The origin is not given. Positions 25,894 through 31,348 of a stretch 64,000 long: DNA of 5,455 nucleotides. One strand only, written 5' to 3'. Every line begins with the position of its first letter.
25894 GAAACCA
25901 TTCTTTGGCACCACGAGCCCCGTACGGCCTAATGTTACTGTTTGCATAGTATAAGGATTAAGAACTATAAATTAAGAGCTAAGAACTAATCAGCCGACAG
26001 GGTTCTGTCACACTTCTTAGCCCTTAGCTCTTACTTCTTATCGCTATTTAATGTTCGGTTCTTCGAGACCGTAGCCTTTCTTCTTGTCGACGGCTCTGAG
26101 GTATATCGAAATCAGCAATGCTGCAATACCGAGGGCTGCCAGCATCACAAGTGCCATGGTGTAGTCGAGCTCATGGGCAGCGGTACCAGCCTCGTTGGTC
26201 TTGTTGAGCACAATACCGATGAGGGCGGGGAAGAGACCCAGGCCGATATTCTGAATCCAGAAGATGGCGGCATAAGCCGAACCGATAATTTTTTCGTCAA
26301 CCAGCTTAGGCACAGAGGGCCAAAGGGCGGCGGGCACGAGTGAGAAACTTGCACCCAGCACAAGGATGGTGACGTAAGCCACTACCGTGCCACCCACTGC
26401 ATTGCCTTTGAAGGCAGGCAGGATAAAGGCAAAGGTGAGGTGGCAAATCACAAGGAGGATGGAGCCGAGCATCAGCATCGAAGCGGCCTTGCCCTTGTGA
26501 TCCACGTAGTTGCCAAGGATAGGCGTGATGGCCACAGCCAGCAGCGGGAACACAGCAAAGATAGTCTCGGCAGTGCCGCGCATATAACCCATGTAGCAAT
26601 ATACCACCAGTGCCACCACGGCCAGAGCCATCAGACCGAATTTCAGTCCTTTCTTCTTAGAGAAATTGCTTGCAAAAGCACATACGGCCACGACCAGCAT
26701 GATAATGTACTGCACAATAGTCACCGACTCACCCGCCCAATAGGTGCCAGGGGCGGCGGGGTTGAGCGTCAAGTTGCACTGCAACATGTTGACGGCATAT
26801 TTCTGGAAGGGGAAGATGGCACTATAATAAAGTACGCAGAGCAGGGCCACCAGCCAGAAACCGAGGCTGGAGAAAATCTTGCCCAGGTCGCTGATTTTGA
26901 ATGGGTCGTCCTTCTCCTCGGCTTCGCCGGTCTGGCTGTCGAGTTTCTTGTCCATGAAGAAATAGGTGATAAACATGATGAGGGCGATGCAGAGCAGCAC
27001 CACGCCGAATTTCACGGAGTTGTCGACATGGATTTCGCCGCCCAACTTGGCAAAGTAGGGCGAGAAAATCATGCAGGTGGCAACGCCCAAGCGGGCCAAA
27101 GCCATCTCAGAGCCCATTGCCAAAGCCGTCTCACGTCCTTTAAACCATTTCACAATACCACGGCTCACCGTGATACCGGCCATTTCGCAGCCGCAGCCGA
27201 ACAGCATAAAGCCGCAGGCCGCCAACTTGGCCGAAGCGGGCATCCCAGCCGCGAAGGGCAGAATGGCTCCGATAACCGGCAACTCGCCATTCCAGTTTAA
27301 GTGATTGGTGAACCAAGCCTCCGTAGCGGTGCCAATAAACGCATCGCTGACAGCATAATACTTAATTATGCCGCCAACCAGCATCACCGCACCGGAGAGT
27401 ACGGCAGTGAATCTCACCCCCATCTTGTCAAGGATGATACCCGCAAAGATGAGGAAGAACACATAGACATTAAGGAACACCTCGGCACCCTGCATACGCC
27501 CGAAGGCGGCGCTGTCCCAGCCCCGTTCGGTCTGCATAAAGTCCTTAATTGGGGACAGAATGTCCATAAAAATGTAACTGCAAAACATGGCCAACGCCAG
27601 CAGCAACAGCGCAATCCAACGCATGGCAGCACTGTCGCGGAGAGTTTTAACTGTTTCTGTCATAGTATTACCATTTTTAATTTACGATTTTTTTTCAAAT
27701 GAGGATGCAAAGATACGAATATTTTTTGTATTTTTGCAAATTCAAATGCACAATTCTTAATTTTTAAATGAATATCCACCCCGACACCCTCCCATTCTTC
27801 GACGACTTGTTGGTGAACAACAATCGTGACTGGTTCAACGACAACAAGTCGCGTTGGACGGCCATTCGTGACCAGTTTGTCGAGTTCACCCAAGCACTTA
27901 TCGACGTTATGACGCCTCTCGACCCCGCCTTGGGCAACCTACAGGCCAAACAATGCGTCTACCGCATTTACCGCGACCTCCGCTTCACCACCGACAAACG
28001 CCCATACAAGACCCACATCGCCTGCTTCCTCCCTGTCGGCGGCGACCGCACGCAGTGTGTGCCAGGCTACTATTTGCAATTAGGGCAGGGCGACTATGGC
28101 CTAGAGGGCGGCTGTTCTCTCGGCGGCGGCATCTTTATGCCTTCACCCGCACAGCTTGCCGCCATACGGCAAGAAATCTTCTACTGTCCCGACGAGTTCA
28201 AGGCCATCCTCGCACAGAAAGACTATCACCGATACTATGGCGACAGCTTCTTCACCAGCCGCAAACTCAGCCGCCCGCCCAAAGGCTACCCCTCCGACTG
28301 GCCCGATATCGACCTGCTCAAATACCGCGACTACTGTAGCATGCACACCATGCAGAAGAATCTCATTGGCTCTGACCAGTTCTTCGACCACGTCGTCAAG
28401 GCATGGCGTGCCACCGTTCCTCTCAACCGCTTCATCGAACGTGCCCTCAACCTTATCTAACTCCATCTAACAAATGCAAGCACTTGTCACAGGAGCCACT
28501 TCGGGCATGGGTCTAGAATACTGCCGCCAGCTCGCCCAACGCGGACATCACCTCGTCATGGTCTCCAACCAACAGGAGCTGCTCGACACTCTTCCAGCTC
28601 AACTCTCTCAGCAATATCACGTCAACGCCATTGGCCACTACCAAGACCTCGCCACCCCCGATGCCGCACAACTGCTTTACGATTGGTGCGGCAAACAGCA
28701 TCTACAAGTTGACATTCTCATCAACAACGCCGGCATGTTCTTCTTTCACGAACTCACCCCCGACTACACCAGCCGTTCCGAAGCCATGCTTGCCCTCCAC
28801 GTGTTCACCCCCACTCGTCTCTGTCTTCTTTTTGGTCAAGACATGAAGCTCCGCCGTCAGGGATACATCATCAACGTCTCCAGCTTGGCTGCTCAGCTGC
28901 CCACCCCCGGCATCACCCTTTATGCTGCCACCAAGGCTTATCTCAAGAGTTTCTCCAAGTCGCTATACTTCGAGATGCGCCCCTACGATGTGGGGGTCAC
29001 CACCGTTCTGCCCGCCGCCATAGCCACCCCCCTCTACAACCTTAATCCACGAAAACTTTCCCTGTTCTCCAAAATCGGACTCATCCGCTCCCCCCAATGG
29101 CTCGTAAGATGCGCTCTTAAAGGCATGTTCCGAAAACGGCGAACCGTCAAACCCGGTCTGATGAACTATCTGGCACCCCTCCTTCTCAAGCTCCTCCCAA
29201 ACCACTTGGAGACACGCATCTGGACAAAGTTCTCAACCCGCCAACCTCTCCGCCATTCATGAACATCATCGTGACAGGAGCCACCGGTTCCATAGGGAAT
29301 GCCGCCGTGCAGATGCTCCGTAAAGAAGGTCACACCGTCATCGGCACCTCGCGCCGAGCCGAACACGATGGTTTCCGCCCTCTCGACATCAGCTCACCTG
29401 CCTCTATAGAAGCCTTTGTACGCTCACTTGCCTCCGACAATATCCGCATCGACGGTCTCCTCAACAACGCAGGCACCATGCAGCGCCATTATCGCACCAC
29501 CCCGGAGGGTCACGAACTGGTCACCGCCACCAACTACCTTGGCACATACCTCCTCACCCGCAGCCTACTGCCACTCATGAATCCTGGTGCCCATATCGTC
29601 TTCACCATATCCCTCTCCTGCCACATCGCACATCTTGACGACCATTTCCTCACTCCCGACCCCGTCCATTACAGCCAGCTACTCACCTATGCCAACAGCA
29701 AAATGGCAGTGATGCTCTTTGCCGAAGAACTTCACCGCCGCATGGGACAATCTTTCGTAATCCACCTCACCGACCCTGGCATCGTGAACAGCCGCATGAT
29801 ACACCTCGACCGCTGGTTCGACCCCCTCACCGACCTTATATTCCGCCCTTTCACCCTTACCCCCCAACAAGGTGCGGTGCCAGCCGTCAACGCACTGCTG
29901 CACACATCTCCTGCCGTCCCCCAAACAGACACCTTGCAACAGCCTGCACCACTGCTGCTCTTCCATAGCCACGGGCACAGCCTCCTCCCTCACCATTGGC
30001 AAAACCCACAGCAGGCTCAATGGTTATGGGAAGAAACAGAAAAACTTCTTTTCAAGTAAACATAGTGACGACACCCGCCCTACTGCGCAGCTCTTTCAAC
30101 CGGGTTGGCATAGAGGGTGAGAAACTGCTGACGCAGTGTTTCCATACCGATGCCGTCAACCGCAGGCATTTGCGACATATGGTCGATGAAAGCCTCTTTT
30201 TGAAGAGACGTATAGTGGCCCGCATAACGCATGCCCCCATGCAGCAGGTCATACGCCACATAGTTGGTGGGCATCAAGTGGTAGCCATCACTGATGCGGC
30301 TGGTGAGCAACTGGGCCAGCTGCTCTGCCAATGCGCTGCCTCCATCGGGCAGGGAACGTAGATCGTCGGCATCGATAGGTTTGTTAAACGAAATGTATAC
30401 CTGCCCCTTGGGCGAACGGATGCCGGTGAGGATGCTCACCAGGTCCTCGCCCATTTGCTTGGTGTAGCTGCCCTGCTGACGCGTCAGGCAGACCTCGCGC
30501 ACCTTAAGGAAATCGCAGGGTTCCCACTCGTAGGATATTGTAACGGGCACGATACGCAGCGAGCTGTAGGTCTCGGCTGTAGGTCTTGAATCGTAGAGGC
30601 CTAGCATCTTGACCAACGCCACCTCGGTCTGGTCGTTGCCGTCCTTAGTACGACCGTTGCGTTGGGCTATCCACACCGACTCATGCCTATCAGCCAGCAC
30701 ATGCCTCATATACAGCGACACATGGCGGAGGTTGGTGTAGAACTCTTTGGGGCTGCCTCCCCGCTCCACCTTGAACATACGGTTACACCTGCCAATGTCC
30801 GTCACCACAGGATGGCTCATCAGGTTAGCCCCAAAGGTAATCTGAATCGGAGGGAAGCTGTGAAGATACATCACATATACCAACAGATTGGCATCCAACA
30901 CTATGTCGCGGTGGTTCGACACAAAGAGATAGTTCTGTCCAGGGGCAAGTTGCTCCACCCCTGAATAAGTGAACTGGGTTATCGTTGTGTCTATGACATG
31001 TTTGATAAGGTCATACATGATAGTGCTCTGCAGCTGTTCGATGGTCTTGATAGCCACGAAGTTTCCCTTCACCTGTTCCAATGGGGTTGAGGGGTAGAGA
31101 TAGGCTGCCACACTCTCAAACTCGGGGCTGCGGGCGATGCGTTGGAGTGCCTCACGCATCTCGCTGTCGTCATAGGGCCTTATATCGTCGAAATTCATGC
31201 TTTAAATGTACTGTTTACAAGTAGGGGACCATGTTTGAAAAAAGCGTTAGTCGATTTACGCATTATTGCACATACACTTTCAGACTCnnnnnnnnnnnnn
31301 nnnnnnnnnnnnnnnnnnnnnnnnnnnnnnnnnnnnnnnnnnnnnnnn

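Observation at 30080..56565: ~26-kb co-directional aryl-polyene/flexirubin-type type II PKS locus without dialkylresorcinol genes and with non-canonical additions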

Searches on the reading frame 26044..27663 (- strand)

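Call 6: search_protein_families(library=pfam, proteins=[window:26044-27663:-], max_evalue=0.01)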
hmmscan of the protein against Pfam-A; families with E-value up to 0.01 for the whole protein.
window:26044-27663:- (539 aa): 1 family
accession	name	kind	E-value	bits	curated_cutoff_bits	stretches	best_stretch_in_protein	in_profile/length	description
PF07690.21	MFS_1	-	2e-21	76.8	33.4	3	136-361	71-288/347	Major Facilitator Superfamily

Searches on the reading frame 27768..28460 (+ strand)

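Call 6: search_protein_families(library=pfam, proteins=[window:27768-28460:+], max_evalue=0.01)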
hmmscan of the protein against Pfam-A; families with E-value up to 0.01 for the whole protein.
window:27768-28460:+ (230 aa): 1 family
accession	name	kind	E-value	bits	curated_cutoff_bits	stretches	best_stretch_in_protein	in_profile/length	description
PF09365.15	DUF2461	-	4.2e-58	197.1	22.8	1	7-222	2-208/208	Conserved hypothetical protein (DUF2461)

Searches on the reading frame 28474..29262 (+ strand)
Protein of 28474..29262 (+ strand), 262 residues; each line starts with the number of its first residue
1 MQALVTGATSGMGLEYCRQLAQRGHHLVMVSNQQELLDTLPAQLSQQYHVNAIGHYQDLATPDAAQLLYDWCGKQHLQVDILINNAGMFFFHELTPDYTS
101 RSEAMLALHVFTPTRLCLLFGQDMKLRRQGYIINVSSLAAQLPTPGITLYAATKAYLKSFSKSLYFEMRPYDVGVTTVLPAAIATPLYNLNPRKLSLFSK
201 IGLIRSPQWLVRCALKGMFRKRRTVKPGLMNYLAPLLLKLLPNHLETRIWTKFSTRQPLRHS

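Call 6: search_protein_families(library=pfam, proteins=[window:28474-29262:+], max_evalue=0.01)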
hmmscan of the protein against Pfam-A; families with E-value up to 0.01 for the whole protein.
window:28474-29262:+ (262 aa): 3 families
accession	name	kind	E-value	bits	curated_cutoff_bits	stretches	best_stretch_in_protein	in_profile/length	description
PF00106.31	adh_short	-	2e-37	129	26.6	1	3-188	3-187/195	short chain dehydrogenase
PF13561.12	adh_short_C2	-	3.1e-20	73.2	27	1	7-188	1-181/236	Enoyl-(Acyl carrier protein) reductase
PF08659.16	KR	-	9.8e-08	32.5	22.6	1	4-162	4-161/180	KR domain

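Call 11: search_protein_families(library=ncbifam, proteins=[window:28474-29262:+], max_evalue=0.001)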
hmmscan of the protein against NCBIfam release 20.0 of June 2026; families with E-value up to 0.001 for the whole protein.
window:28474-29262:+ (262 aa): 208 families (the best 25 are shown)
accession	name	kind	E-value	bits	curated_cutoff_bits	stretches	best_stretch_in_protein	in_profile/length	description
NF040690.1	mycolate_SDR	equivalog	7.9e-32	110.7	380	1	2-253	10-260/265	mycolate reductase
NF005672.0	PRK07454.1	equivalog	3.9e-30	104.8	234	1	2-189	8-194/241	SDR family oxidoreductase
NF005559.1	PRK07231.1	subfamily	1.2e-28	100.2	215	1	3-189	7-192/249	glucose 1-dehydrogenase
NF005878.0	PRK07825.1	subfamily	2.6e-28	99.2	287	1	4-187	13-191/278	short chain dehydrogenase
NF004825.0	PRK06181.1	equivalog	4.7e-28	98.2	215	1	3-244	9-254/268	SDR family oxidoreductase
NF004514.1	PRK05855.1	equivalog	4.3e-27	94.9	455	1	3-187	316-500/578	SDR family oxidoreductase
NF006565.0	PRK09072.1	equivalog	1e-26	94.1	238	1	3-246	8-246/265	SDR family oxidoreductase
NF004521.0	PRK05866.1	equivalog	1.1e-25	90.3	368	1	3-213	43-254/294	SDR family oxidoreductase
NF009466.0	PRK12826.1-2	subfamily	7.4e-25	87.8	222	1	2-188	5-192/248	3-oxoacyl-ACP reductase FabG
NF004196.0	PRK05650.1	equivalog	7.9e-24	84.2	297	1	3-188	5-189/272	SDR family oxidoreductase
NF005539.0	PRK07201.1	equivalog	1e-23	84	549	1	3-187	373-558/657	SDR family oxidoreductase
TIGR01963.1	PHB_DH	subfamily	1.2e-23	83.7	307.05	1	3-188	4-188/255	3-hydroxybutyrate dehydrogenase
NF047420.2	EF_P_mod_YmfI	equivalog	2.4e-23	83.1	238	1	3-189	2-184/236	elongation factor P 5-aminopentanone reductase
NF005806.0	PRK07666.1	equivalog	2.4e-23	82.7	286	1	2-187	9-193/239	3-ketoacyl-ACP reductase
NF004778.0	PRK06124.1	equivalog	2.8e-23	82.6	303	1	3-185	14-195/256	SDR family oxidoreductase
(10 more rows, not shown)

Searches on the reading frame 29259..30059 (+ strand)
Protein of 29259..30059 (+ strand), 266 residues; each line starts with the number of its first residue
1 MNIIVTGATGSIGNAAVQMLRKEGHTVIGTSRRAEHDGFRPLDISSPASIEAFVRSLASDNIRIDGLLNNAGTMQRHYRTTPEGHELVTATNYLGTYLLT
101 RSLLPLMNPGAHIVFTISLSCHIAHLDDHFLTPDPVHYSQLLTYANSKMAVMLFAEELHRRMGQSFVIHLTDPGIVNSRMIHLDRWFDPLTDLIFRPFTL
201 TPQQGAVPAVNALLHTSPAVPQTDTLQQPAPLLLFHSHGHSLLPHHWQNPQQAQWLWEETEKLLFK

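Call 6: search_protein_families(library=pfam, proteins=[window:29259-30059:+], max_evalue=0.01)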
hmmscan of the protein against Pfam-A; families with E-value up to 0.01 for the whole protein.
window:29259-30059:+ (266 aa): 6 families
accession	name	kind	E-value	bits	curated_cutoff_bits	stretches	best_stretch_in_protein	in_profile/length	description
PF00106.31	adh_short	-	5.6e-19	68.8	26.6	1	3-181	3-187/195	short chain dehydrogenase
PF13561.12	adh_short_C2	-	1.3e-13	51.6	27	1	7-123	1-135/236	Enoyl-(Acyl carrier protein) reductase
PF01370.27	Epimerase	-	5.6e-11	42.7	20.9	1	3-168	1-166/240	NAD dependent epimerase/dehydratase family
PF08659.16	KR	-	0.0003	21.2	22.6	0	3-64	3-82/180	KR domain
PF04321.23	RmlD_sub_bind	-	0.00036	20.1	27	1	1-60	1-53/287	RmlD substrate binding domain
PF16363.11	GDP_Man_Dehyd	-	0.0077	16.2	27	0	4-38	1-35/332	GDP-mannose 4,6 dehydratase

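Call 11: search_protein_families(library=ncbifam, proteins=[window:29259-30059:+], max_evalue=0.001)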
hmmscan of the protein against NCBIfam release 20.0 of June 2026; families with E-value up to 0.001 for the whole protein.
window:29259-30059:+ (266 aa): 85 families (the best 25 are shown)
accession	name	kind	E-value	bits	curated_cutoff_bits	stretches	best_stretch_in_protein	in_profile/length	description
NF004846.0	PRK06197.1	subfamily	1.5e-24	86.8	268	1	36-213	68-251/306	oxidoreductase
NF004513.0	PRK05854.1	subfamily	1.9e-20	73.1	282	1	38-176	69-211/314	SDR family oxidoreductase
NF004845.0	PRK06196.1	subfamily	1.3e-17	64.1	414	1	3-167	32-207/320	oxidoreductase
NF009092.0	PRK12428.1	subfamily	2.9e-17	63.2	242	1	2-120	7-119/261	coniferyl-alcohol dehydrogenase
NF049977.1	KDhSphingRedKdsR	equivalog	2.1e-14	53.6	400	1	3-110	6-120/267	3-ketodihydrosphingosine reductase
NF004823.0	PRK06179.1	subfamily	4.2e-14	52.6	310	1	3-109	8-122/271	oxidoreductase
NF005893.0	PRK07856.1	equivalog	3.3e-11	43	255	1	3-122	12-141/255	SDR family oxidoreductase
NF009466.0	PRK12826.1-2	subfamily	4.1e-11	42.8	222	1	2-182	5-193/248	3-oxoacyl-ACP reductase FabG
NF005067.0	PRK06484.1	equivalog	2.9e-10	39.3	713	1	3-123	12-150/524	short chain dehydrogenase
NF005075.0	PRK06500.1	equivalog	6.9e-10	38.7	336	1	3-125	9-144/249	SDR family oxidoreductase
NF006366.0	PRK08589.1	equivalog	7.8e-10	38.5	386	1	4-127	10-150/272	SDR family oxidoreductase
TIGR01289.1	LPOR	equivalog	8.2e-10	38.7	331.35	1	3-105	6-126/315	protochlorophyllide reductase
NF007829.0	PRK10538.1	equivalog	8.4e-10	38.4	411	1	1-108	1-122/248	bifunctional NADP-dependent 3-hydroxy acid dehydrogenase/3-hydroxypropionate dehydrogenase YdfG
NF005372.1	PRK06914.1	subfamily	8.6e-10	38.3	320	1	41-163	59-171/279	SDR family oxidoreductase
NF005806.0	PRK07666.1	equivalog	1.7e-09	37.3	286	1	3-108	10-131/239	3-ketoacyl-ACP reductase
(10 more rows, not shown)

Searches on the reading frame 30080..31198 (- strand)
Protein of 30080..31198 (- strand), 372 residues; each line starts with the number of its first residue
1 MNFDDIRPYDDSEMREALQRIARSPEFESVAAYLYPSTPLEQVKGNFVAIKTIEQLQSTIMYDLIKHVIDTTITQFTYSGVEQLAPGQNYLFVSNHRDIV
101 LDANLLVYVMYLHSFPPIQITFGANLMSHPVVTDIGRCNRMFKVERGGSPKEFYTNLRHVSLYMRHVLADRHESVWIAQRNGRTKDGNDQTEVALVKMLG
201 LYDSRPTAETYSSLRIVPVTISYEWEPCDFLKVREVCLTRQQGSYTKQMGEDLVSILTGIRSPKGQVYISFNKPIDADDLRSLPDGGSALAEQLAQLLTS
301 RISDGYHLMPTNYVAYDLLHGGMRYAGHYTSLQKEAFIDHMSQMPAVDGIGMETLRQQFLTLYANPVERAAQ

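Call 6: search_protein_families(library=pfam, proteins=[window:30080-31198:-], max_evalue=0.01)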
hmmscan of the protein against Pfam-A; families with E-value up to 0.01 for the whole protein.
window:30080-31198:- (372 aa): 1 family
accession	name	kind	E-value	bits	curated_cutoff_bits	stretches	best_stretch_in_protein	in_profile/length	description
PF01553.26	Acyltransferase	-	9.9e-06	25.8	23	1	76-153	2-72/132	Acyltransferase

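Call 8: search_protein_families(library=ncbifam, proteins=[window:30080-31198:-], max_evalue=0.01)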
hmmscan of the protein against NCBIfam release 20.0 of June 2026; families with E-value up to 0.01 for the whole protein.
window:30080-31198:- (372 aa): 0 families
